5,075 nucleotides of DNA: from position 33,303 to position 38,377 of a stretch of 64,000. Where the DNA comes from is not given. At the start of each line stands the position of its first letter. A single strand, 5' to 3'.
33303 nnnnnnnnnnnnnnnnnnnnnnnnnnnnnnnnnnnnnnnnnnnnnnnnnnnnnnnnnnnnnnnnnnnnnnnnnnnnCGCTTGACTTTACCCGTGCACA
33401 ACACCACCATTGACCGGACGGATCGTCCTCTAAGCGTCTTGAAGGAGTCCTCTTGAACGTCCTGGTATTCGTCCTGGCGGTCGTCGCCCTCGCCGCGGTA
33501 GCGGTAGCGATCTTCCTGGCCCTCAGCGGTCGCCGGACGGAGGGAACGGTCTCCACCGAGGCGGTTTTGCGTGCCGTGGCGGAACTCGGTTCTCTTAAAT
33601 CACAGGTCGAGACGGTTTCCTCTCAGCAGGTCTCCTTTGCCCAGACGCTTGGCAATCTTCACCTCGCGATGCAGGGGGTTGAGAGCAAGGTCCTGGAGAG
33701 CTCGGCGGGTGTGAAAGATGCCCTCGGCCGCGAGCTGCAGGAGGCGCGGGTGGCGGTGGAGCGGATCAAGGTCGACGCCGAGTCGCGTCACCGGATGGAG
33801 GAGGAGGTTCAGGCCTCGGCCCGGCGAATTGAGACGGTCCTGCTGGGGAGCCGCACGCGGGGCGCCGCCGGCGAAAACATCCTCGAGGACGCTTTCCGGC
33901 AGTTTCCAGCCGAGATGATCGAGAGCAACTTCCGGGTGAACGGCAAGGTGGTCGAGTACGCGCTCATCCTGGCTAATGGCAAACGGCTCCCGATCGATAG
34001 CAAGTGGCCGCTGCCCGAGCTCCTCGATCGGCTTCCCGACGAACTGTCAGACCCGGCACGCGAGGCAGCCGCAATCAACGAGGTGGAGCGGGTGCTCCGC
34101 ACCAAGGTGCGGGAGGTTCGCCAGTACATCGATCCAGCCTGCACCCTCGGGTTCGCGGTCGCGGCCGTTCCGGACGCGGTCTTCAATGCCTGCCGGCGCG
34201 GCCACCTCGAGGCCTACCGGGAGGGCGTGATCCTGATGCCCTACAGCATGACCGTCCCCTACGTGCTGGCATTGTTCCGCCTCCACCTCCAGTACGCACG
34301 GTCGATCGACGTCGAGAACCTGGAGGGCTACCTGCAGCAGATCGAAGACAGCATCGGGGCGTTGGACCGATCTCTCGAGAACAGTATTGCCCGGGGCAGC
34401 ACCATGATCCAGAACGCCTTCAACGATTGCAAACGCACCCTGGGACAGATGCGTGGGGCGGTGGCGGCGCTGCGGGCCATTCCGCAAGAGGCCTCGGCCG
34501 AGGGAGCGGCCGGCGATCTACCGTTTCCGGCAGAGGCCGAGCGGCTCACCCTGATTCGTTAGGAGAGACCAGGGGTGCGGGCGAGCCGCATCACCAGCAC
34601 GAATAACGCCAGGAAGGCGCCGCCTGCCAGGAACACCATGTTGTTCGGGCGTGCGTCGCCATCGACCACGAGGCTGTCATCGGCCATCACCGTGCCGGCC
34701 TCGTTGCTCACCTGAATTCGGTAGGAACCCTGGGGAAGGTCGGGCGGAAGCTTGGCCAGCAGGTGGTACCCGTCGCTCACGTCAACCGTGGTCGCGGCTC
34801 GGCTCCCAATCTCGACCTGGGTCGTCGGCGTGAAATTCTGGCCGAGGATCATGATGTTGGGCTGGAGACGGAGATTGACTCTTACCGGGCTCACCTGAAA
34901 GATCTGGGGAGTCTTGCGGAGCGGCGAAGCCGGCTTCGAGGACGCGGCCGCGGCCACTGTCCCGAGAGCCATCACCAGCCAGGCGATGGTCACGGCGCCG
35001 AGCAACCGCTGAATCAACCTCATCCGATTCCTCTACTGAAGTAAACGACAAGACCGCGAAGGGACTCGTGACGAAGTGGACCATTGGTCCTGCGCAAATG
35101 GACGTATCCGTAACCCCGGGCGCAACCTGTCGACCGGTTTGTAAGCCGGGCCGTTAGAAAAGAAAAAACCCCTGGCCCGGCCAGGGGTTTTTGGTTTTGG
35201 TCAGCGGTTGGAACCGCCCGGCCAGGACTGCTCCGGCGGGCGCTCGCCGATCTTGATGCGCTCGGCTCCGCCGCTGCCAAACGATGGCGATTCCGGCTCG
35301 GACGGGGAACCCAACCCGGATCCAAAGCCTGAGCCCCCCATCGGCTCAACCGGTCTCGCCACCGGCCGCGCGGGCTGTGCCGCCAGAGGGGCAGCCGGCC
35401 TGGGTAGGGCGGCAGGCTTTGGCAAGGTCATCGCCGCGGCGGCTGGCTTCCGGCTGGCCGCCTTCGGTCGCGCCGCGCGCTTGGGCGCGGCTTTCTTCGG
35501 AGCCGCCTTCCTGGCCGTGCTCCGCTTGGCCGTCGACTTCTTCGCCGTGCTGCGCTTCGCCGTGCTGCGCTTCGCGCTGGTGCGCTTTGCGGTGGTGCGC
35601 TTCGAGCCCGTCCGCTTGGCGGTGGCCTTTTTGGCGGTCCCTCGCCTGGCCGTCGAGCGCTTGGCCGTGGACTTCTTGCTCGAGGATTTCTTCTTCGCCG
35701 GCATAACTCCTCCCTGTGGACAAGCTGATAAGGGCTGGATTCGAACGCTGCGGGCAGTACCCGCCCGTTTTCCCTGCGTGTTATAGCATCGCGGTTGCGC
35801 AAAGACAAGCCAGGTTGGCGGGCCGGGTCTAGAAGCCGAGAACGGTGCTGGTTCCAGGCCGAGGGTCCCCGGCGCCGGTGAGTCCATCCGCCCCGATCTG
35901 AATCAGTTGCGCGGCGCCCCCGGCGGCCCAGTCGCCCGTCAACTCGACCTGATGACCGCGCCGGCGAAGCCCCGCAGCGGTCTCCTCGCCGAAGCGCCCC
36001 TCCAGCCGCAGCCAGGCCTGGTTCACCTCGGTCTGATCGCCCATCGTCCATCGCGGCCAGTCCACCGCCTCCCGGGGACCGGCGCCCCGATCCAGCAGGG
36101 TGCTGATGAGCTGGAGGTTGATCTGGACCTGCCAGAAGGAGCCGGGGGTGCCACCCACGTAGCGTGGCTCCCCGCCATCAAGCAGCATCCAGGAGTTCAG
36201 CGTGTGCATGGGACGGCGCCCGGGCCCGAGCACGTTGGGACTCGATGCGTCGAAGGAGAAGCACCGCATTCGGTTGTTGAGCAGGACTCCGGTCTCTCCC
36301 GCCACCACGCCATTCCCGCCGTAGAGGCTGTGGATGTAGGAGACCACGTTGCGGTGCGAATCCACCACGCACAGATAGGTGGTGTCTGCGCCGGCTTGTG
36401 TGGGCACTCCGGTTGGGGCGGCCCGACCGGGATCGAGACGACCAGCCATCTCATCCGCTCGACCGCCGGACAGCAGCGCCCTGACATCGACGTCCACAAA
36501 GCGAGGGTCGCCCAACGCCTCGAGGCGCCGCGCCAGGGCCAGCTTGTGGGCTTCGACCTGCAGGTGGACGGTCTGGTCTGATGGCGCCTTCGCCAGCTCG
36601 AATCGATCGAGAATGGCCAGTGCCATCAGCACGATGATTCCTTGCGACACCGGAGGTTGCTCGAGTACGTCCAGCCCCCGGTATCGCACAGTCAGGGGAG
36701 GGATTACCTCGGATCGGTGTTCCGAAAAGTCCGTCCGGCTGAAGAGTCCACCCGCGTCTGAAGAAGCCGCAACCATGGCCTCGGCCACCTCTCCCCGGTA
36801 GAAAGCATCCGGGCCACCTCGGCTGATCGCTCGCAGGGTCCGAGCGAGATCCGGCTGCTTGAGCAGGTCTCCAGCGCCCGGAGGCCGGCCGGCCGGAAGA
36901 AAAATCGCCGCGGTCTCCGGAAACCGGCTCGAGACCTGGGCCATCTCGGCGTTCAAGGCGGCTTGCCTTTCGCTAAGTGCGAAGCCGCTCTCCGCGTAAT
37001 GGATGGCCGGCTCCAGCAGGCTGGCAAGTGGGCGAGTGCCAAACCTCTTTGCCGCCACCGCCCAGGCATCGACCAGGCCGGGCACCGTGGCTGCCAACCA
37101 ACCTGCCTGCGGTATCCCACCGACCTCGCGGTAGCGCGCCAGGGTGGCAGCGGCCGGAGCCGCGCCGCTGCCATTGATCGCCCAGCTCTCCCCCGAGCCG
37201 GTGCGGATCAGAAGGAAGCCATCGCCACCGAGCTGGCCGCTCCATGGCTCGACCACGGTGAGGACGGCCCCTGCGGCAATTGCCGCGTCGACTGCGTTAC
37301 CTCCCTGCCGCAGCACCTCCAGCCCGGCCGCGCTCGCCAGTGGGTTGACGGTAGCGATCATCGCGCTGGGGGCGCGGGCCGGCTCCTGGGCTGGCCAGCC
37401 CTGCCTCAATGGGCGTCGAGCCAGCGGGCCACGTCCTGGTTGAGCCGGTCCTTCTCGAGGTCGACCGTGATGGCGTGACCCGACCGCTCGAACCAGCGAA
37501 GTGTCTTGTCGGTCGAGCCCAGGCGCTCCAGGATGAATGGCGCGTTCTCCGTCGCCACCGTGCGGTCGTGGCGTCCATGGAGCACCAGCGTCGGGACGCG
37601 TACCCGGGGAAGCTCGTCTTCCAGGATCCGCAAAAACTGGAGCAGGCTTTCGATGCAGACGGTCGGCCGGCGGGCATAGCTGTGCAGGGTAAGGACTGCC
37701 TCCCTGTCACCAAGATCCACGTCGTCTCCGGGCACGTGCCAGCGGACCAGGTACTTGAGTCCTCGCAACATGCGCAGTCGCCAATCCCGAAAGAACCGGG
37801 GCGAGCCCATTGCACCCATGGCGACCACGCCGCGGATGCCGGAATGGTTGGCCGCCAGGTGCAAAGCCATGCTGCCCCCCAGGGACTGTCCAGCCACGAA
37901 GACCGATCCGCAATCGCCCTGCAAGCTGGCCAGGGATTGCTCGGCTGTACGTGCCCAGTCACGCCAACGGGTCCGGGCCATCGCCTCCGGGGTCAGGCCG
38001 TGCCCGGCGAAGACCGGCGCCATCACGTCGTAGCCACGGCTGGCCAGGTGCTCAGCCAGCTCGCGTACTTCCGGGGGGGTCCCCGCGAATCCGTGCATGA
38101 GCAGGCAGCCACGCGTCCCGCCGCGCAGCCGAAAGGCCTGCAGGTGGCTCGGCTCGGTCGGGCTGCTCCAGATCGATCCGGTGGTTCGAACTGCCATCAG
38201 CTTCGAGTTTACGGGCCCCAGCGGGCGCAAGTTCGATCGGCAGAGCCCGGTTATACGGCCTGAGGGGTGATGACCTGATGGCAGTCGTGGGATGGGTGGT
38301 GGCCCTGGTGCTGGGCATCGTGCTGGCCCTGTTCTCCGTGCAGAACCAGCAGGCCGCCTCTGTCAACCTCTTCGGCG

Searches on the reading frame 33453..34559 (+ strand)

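Call 64: search_protein_families(library=pfam, proteins=[window:33453-34559:+], max_evalue=0.00001)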
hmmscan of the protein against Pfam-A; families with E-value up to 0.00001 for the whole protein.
window:33453-34559:+ (369 aa): 1 family
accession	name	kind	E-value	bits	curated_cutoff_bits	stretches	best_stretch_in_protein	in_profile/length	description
PF02646.22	RmuC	-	3e-12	46.7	26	1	80-244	10-181/291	RmuC family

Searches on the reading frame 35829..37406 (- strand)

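Call 64: search_protein_families(library=pfam, proteins=[window:35829-37406:-], max_evalue=0.00001)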
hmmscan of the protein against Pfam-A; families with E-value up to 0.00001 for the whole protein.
window:35829-37406:- (525 aa): 1 family
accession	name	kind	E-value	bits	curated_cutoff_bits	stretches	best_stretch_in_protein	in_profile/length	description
PF01019.26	G_glu_transpept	-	5.6e-136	454.8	27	1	30-516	2-509/512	Gamma-glutamyltranspeptidase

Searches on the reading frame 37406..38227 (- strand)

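Call 64: search_protein_families(library=pfam, proteins=[window:37406-38227:-], max_evalue=0.00001)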
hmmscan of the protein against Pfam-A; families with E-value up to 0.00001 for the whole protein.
window:37406-38227:- (273 aa): 4 families
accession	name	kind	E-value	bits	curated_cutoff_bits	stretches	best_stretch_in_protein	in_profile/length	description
PF12146.15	Hydrolase_4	-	6e-24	85.1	27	1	41-257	7-238/239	Serine aminopeptidase, S33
PF12697.13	Abhydrolase_6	-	3.1e-15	57.9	26.3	1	42-255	2-208/217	Alpha/beta hydrolase family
PF00561.26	Abhydrolase_1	-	6.1e-15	56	25.8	1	42-174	4-141/245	alpha/beta hydrolase fold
PF20408.4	Abhydrolase_11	-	3.5e-06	27.3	27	0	42-138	6-106/193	Alpha/beta hydrolase domain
